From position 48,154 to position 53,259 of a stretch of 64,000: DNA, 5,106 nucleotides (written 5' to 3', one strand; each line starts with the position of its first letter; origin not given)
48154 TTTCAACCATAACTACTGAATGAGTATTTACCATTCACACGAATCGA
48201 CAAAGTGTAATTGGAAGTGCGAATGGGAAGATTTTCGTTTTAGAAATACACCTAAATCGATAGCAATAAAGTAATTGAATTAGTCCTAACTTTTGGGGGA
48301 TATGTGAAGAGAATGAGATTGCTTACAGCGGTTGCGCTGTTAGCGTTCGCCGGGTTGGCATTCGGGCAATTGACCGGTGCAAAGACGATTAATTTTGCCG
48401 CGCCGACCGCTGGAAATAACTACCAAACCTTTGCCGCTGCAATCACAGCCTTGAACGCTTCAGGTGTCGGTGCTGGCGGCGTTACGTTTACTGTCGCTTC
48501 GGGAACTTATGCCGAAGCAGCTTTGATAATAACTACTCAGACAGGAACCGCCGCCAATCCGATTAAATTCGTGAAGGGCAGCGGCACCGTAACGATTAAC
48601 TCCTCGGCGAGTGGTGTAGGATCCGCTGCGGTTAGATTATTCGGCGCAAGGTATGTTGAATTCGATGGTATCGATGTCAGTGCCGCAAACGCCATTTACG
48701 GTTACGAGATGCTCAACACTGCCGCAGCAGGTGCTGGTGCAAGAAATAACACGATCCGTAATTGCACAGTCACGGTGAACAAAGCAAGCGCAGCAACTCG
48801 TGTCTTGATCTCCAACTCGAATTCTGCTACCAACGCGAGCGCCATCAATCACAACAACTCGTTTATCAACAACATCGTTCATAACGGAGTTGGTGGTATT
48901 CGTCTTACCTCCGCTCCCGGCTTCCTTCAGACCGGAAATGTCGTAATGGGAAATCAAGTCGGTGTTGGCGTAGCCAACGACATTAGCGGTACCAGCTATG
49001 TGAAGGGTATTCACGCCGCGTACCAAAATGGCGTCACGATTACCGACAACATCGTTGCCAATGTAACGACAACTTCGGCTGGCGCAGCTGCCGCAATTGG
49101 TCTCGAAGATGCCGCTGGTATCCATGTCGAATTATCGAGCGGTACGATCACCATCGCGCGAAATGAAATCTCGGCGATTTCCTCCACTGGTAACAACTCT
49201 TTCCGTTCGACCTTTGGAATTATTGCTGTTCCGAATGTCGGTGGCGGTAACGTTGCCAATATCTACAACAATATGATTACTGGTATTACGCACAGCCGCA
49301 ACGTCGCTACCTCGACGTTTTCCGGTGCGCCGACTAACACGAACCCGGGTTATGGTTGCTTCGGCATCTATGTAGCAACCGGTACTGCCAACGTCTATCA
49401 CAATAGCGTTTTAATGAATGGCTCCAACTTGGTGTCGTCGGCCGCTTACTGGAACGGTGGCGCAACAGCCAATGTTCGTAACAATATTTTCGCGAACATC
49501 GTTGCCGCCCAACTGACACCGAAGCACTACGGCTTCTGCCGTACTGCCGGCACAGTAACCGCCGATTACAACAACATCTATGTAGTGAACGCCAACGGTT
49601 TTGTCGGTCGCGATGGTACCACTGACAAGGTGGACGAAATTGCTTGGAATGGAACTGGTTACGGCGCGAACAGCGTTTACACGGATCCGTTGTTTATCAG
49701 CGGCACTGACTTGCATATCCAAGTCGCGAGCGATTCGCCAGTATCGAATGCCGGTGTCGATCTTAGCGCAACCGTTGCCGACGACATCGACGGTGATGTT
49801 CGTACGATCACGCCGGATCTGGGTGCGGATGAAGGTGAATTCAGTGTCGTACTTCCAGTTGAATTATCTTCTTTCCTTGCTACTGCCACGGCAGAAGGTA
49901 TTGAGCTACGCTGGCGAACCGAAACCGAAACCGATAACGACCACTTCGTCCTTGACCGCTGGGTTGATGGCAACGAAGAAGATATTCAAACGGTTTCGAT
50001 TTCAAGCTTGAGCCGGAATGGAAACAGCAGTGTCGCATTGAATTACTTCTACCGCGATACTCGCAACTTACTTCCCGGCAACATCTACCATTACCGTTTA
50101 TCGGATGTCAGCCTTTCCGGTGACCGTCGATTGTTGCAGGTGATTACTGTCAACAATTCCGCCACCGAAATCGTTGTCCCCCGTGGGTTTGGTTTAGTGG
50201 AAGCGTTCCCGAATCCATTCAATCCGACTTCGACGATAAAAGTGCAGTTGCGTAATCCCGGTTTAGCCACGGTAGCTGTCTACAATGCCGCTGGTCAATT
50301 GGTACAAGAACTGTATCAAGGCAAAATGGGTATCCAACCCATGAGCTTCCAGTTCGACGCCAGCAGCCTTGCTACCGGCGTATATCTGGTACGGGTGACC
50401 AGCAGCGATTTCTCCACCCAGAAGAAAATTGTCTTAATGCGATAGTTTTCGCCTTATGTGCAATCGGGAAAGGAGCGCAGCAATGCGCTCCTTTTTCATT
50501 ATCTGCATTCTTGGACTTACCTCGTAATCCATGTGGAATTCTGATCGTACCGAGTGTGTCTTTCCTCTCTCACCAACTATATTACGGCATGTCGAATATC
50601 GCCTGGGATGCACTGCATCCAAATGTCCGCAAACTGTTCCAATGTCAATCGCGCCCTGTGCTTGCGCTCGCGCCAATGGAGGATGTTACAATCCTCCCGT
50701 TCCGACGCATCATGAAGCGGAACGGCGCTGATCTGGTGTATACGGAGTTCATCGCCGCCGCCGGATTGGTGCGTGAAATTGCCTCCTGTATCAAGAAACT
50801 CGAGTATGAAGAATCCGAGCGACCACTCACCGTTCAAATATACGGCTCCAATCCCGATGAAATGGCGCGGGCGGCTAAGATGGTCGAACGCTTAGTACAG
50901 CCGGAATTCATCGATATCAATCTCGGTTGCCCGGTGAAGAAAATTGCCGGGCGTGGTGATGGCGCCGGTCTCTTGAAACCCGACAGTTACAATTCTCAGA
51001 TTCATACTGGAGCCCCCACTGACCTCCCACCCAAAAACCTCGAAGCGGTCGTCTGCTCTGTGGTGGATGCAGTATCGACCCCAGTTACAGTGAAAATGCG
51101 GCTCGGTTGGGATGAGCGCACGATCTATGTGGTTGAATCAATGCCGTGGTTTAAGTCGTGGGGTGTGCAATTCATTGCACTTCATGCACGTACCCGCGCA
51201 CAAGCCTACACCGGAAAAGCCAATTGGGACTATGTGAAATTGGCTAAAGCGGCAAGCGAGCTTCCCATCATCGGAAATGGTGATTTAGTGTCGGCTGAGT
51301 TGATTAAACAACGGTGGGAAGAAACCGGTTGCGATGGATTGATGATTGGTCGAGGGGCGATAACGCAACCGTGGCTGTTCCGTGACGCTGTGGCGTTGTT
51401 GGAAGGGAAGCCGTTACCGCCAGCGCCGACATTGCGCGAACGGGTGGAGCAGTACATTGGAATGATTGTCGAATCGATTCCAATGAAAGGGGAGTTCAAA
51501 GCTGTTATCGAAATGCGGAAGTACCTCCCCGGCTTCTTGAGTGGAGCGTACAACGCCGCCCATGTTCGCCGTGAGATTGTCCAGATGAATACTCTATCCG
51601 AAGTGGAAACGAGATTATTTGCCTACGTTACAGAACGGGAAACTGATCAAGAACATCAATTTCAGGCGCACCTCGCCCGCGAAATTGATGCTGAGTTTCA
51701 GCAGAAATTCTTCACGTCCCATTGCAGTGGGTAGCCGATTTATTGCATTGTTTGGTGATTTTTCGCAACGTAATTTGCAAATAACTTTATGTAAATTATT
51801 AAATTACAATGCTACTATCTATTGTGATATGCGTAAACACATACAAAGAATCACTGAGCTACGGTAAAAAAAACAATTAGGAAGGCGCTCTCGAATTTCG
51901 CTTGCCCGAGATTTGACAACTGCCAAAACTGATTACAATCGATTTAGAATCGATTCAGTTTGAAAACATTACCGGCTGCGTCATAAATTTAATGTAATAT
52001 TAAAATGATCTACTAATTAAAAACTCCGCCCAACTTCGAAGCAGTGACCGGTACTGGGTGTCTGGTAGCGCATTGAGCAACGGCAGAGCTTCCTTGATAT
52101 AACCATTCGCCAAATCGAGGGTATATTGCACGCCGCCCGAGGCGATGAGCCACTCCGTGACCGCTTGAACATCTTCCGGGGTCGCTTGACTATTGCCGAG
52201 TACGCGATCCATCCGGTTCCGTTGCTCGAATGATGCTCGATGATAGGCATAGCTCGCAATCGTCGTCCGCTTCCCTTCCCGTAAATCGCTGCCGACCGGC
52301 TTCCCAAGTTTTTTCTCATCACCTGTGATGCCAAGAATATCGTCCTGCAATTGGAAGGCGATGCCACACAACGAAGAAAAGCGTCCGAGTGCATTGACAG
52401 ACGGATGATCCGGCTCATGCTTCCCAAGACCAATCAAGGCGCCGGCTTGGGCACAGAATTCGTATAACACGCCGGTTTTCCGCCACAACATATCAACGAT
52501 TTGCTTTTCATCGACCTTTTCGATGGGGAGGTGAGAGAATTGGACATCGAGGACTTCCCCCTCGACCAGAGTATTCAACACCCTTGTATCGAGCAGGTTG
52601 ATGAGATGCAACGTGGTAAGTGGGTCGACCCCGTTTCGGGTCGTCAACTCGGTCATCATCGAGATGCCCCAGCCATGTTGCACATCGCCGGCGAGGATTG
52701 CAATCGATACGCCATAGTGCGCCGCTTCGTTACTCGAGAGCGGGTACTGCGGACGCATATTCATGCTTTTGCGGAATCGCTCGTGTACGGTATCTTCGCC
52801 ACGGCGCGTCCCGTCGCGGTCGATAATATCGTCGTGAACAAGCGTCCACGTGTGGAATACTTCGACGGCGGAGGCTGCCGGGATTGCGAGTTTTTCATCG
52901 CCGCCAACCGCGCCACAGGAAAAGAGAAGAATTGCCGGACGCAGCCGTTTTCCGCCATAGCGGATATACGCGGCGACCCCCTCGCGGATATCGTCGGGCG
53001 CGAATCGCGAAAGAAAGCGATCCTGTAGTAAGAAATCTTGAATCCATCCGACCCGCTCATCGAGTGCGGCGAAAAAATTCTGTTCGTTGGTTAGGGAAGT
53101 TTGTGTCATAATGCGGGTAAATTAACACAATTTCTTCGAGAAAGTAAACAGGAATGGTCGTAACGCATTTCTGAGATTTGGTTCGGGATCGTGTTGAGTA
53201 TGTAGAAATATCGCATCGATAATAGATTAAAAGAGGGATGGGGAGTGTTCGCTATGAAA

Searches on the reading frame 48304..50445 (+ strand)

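Call 66: search_protein_families(library=pfam, proteins=[window:48304-50445:+], max_evalue=0.00001)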
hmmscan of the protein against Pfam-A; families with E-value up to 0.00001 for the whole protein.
window:48304-50445:+ (713 aa): 1 family
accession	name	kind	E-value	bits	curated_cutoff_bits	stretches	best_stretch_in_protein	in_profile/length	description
PF18962.6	Por_Secre_tail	-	1e-10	42.1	27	1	635-710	2-74/75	Secretion system C-terminal sorting domain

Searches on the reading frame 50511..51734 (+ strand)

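Call 66: search_protein_families(library=pfam, proteins=[window:50511-51734:+], max_evalue=0.00001)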
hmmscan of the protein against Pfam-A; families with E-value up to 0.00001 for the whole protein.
window:50511-51734:+ (407 aa): 1 family
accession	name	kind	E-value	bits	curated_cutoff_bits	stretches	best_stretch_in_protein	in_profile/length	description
PF01207.24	Dus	-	7.9e-70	235.9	20.4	1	53-369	2-302/311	Dihydrouridine synthase (Dus)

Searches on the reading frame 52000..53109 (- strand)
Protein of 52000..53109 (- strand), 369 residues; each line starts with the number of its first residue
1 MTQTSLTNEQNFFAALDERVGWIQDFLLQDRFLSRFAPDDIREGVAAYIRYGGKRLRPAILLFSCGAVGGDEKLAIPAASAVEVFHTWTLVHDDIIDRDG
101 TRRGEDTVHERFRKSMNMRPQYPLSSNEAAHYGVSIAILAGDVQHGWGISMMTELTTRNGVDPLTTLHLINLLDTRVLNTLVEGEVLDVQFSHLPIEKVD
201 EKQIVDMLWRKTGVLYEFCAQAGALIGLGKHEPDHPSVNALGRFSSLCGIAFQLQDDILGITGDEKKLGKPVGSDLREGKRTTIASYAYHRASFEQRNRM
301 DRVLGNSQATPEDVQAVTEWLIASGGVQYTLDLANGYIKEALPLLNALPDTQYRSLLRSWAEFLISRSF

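Call 66: search_protein_families(library=pfam, proteins=[window:52000-53109:-], max_evalue=0.00001)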
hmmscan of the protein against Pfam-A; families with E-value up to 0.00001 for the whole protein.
window:52000-53109:- (369 aa): 1 family
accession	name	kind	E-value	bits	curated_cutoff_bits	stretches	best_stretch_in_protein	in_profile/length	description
PF00348.22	polyprenyl_synt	-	6.3e-52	176.7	27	1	46-319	9-249/251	Polyprenyl synthetase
